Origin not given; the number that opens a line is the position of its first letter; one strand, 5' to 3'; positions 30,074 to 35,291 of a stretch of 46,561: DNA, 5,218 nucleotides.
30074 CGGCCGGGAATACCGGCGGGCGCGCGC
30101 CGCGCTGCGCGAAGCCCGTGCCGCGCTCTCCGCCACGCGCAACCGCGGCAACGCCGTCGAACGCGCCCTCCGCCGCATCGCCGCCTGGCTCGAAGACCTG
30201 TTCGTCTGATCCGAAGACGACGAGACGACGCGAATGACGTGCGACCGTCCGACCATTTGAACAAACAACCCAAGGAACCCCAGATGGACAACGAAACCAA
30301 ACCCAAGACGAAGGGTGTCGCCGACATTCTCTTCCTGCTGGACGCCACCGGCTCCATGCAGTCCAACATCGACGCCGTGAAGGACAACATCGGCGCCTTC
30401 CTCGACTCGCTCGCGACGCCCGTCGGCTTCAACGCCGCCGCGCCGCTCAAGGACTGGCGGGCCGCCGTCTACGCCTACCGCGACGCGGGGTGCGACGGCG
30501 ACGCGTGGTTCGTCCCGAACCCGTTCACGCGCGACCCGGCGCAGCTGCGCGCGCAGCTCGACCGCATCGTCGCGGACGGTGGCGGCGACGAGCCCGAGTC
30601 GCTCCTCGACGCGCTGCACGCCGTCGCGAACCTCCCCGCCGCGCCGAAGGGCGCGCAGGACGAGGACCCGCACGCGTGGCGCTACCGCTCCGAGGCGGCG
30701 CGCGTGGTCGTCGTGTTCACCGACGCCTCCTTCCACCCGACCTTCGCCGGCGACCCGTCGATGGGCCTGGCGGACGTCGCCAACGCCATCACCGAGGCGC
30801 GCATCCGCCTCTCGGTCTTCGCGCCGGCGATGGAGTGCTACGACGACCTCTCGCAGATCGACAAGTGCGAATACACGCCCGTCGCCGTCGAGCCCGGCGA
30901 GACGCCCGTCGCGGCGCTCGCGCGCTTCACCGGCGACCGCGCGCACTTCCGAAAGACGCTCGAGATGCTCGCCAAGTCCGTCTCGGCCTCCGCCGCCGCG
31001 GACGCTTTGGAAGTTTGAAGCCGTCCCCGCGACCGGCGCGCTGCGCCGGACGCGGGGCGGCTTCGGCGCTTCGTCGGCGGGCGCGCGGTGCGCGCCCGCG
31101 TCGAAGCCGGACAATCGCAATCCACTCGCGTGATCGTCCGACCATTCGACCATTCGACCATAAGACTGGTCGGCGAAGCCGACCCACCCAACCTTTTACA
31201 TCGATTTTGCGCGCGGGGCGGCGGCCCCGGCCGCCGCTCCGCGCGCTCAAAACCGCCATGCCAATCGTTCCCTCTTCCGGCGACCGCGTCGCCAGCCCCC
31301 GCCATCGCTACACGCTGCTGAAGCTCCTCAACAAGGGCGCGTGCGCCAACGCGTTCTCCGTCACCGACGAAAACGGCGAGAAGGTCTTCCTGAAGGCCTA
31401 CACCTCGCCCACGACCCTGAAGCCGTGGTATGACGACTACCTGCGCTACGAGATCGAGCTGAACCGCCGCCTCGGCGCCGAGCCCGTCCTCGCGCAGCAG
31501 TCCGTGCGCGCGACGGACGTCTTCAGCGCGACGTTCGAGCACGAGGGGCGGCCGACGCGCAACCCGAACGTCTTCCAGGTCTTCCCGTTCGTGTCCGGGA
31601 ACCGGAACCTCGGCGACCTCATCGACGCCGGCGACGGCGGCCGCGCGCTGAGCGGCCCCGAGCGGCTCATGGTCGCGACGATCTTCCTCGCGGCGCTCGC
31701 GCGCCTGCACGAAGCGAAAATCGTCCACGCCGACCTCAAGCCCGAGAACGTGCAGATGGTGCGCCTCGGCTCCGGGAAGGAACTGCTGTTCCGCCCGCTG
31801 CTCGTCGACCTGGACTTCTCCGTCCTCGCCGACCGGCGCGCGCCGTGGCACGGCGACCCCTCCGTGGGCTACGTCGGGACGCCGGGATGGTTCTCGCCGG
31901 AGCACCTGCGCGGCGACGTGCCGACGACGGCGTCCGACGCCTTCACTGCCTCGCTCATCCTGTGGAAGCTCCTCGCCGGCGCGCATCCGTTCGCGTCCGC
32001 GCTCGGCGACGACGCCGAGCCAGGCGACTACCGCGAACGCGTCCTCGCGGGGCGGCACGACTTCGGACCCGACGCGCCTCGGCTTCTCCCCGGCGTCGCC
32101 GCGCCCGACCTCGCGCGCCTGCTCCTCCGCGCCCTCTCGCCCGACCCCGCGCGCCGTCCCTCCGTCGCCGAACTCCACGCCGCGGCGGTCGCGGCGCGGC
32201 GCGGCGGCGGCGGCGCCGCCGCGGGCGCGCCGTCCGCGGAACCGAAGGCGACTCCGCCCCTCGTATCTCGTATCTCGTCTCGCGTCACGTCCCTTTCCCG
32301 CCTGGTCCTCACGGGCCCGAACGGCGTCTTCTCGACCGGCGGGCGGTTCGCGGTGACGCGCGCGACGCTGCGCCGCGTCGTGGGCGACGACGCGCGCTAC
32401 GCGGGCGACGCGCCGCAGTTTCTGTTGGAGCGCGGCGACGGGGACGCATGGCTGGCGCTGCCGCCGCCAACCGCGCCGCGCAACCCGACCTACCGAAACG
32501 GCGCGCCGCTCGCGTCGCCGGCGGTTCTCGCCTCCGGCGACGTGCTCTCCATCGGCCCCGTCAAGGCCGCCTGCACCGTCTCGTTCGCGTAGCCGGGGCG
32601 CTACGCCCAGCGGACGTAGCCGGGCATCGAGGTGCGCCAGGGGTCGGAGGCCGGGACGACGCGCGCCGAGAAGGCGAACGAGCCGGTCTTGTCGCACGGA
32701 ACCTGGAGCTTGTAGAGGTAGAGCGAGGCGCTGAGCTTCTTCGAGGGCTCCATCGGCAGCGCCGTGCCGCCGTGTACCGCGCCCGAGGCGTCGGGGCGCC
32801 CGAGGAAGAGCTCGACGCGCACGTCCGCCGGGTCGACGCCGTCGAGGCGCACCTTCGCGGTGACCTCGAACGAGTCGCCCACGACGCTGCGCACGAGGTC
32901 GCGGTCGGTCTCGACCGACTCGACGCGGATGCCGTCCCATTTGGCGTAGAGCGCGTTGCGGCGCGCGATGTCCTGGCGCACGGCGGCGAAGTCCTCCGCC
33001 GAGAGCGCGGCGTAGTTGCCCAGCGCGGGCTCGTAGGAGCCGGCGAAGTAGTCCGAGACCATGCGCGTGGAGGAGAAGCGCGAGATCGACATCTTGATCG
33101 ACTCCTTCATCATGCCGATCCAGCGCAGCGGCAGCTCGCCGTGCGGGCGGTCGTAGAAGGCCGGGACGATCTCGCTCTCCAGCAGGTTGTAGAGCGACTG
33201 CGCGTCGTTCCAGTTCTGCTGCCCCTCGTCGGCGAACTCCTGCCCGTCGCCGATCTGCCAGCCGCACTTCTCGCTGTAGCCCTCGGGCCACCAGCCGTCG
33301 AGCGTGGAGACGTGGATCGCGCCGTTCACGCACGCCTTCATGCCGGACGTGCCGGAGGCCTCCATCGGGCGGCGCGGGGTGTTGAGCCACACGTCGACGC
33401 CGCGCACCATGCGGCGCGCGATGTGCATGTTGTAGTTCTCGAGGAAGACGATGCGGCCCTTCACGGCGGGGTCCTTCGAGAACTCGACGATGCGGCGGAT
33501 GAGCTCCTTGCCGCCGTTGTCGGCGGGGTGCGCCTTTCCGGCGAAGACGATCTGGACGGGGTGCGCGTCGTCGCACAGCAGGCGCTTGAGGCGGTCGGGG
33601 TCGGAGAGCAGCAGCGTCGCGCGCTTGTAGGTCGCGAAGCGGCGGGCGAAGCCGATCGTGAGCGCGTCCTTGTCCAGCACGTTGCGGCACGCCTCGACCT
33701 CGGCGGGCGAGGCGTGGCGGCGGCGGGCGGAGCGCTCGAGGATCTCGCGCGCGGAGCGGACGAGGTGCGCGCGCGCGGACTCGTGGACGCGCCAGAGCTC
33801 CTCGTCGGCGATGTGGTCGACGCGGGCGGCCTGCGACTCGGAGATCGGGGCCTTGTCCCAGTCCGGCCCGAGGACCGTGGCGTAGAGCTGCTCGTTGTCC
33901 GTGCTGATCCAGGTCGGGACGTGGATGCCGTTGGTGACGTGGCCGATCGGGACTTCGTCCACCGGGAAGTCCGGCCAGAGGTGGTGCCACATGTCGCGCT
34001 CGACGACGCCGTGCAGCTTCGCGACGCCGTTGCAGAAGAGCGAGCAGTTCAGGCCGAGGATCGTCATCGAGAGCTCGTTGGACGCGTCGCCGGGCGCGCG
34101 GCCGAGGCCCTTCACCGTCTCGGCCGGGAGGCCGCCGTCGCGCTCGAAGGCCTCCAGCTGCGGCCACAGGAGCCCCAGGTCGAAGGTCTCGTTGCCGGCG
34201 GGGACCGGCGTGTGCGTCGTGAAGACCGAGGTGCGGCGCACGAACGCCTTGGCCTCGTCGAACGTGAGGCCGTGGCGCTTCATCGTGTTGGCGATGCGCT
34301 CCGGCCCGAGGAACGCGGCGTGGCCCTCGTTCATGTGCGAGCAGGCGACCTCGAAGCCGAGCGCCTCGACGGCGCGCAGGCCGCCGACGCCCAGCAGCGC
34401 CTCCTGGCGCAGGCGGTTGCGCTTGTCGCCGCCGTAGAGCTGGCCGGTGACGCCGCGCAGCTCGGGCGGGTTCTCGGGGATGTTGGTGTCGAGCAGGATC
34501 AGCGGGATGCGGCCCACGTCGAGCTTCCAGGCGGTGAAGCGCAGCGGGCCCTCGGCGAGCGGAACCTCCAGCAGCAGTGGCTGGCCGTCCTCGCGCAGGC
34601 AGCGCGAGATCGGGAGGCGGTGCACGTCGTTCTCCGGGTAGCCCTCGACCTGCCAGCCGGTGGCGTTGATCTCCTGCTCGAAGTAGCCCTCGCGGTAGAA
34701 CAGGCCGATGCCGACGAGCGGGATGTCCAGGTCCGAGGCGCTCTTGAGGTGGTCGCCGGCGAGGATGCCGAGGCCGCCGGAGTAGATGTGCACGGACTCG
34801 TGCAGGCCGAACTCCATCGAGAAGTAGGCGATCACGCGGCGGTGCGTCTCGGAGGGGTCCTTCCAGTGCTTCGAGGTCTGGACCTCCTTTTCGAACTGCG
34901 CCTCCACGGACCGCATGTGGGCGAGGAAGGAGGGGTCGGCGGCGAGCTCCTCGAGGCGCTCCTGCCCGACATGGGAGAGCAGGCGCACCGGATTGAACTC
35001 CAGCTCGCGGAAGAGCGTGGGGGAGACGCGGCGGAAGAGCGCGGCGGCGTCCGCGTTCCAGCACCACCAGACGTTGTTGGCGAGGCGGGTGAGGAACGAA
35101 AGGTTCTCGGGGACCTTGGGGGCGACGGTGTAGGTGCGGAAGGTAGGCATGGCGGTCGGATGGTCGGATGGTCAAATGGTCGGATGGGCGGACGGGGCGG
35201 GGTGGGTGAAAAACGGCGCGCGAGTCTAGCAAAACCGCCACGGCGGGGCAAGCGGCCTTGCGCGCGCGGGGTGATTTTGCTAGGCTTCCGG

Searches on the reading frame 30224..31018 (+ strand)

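Call 9: search_protein_families(library=pfam, proteins=[window:30224-31018:+], max_evalue=0.001)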
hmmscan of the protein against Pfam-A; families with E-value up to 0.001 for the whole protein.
window:30224-31018:+ (264 aa): 3 families
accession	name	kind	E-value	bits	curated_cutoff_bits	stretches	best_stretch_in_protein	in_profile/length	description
PF25106.1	VWA_4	-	1.5e-09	38.1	27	1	98-133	52-87/169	von Willebrand factor A domain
PF00092.34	VWA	-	1.6e-07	32.1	23.8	1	34-212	1-150/174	von Willebrand factor type A domain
PF13519.12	VWA_2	-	2.3e-07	31.8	27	1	35-168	1-106/107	von Willebrand factor type A domain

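Call 11: search_protein_families(library=ncbifam, proteins=[window:30224-31018:+], max_evalue=0.01)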
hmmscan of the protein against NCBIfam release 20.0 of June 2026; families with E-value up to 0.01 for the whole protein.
window:30224-31018:+ (264 aa): 2 families
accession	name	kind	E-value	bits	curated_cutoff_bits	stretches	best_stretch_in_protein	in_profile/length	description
NF033765.2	gliding_CglD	equivalog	0.0024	15.7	400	0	28-113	640-717/1124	adventurous gliding motility lipoprotein CglD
TIGR03436.1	acidobact_VWFA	subfamily_domain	0.0073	15.8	81.25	0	21-123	55-136/324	VWA domain-containing protein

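Call 12: search_protein_families(library=padloc, proteins=[window:30224-31018:+], max_evalue=0.01)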
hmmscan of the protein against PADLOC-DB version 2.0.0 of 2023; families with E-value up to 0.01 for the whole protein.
window:30224-31018:+ (264 aa): 0 families

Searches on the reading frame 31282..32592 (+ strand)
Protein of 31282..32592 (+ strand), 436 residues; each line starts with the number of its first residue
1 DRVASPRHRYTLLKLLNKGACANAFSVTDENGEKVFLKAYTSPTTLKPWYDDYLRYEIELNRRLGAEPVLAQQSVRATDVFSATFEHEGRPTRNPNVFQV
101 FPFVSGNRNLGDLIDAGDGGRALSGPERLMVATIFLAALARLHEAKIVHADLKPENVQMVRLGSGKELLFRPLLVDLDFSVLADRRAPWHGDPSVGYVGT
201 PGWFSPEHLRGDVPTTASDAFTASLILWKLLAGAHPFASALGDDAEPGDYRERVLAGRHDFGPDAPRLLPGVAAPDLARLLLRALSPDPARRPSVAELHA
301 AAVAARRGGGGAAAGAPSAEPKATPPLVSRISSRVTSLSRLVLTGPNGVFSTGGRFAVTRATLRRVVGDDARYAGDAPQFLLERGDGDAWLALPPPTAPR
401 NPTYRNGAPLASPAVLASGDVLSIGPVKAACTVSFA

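Call 9: search_protein_families(library=pfam, proteins=[window:31282-32592:+], max_evalue=0.001)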
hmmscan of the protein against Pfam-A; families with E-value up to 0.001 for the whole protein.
window:31282-32592:+ (436 aa): 2 families
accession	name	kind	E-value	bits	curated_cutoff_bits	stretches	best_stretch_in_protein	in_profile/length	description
PF00069.31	Pkinase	-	2e-17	63.9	31.7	1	10-299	1-258/263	Protein kinase domain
PF07714.23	PK_Tyr_Ser-Thr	-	0.00094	19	23.1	0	122-299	98-255/258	Protein tyrosine and serine/threonine kinase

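Call 11: search_protein_families(library=ncbifam, proteins=[window:31282-32592:+], max_evalue=0.01)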
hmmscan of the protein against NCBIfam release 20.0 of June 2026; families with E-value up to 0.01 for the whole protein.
window:31282-32592:+ (436 aa): 10 families
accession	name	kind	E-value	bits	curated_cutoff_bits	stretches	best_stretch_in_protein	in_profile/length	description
TIGR03903.1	TOMM_kin_cyc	equivalog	1.9e-13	49.2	705.75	1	96-235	53-187/1267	TOMM system kinase/cyclase fusion protein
NF047741.1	antiphage_MADS6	equivalog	1.5e-12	46.8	460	1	110-311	285-466/612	methylation-associated defense system protein kinase MAD6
NF038150.1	lanthi_synth_IV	equivalog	4.9e-12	45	650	1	121-316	293-460/851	class IV lanthionine synthetase LanL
NF033483.0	PknB_PASTA_kin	equivalog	8e-11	41.7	450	1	109-238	93-209/563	Stk1 family PASTA domain-containing Ser/Thr kinase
NF052427.1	StpK7MSMEG_1200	equivalog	0.00018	20.1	900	1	108-239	92-211/601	serine/threonine protein kinase StpK7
NF009651.0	PRK13184.1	equivalog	0.00018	19.6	839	1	138-300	125-285/932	serine/threonine-protein kinase PknD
NF033442.0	BREX_PglW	equivalog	0.0008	17.2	990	0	136-181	619-659/1391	BREX system serine/threonine kinase PglW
NF040671.1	PLuB_AAA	exception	0.0014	16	999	0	281-341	221-280/1256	PLuB system helicase-like protein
NF053615.1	SerThrKinAfsKStmc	equivalog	0.0025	16.5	1300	1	136-319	122-281/809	protein serine/threonine kinase AfsK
NF043056.1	T4SS_LegK1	equivalog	0.0099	14.5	550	0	126-228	188-281/516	Dot/Icm T4SS effector kinase LegK1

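Call 12: search_protein_families(library=padloc, proteins=[window:31282-32592:+], max_evalue=0.01)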
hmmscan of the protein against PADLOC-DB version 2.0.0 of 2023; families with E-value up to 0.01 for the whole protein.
window:31282-32592:+ (436 aa): 28 families (the best 25 are shown)
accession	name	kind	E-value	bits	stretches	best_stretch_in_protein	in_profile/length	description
PDLC04138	mad6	-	5.7e-24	83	1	4-302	47-310/659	mads_6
PDLC04042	PD-T4-6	-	1.2e-21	75.6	1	8-303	9-269/292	-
PDLC04053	PD-T4-6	-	3.7e-20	70.6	1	102-324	89-290/311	-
PDLC04054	PD-T4-6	-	6.8e-17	59.9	1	123-322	108-291/347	-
PDLC01088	C3a189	-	2e-16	57.7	1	137-304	107-260/840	kinase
PDLC04061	PD-T4-6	-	2.7e-14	51.6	2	198-305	184-282/510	-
PDLC04040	PD-T4-6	-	5.1e-13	46.6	1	88-311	71-271/547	-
PDLC04047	PD-T4-6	-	1.8e-12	45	1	8-238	10-213/327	-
PDLC04052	PD-T4-6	-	1e-10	39.5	1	128-324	115-296/496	-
PDLC04041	PD-T4-6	-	1.7e-10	38.7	1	108-319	114-307/443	-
PDLC04043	PD-T4-6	-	3.3e-10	37.6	1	123-319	112-288/452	-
PDLC04064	PD-T4-6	-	4.9e-10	36.9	1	93-289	91-263/369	-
PDLC03920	MkoA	-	6.4e-10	36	1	134-300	130-272/1112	-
PDLC04039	PD-T4-6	-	7e-09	33.2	1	9-308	15-278/458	-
PDLC04044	PD-T4-6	-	1.6e-08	32.1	1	7-240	31-242/372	-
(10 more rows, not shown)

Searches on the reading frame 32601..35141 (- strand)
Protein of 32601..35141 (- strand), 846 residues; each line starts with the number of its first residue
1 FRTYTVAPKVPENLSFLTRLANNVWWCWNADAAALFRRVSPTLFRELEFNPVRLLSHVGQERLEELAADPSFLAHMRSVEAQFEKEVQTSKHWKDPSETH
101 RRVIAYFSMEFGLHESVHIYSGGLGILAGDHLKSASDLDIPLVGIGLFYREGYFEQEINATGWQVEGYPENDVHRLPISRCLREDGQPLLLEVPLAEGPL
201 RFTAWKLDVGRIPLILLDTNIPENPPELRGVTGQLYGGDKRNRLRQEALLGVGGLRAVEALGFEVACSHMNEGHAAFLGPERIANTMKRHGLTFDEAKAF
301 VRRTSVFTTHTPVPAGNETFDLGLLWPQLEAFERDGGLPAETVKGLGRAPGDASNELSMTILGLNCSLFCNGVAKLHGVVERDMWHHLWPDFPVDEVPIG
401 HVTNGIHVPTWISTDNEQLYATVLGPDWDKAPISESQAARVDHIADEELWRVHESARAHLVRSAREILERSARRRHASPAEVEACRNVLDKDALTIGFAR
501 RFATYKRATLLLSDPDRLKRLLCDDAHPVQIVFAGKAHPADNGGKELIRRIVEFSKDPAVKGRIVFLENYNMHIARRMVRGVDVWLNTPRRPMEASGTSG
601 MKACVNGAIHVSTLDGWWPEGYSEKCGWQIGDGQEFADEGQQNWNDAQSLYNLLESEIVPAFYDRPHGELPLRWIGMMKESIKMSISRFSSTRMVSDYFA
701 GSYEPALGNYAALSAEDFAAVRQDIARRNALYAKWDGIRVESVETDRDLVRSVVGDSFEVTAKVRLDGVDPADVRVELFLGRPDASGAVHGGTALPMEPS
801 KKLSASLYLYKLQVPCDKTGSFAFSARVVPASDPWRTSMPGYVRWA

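Call 9: search_protein_families(library=pfam, proteins=[window:32601-35141:-], max_evalue=0.001)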
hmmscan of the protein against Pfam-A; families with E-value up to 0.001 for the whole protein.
window:32601-35141:- (846 aa): 2 families
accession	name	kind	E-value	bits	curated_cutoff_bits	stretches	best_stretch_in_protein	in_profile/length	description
PF00343.26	Phosphorylase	-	1.5e-34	119.8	27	2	354-616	321-579/713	Carbohydrate phosphorylase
PF11897.13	DUF3417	-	9.7e-33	113.3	25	1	10-116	1-108/109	Protein of unknown function (DUF3417)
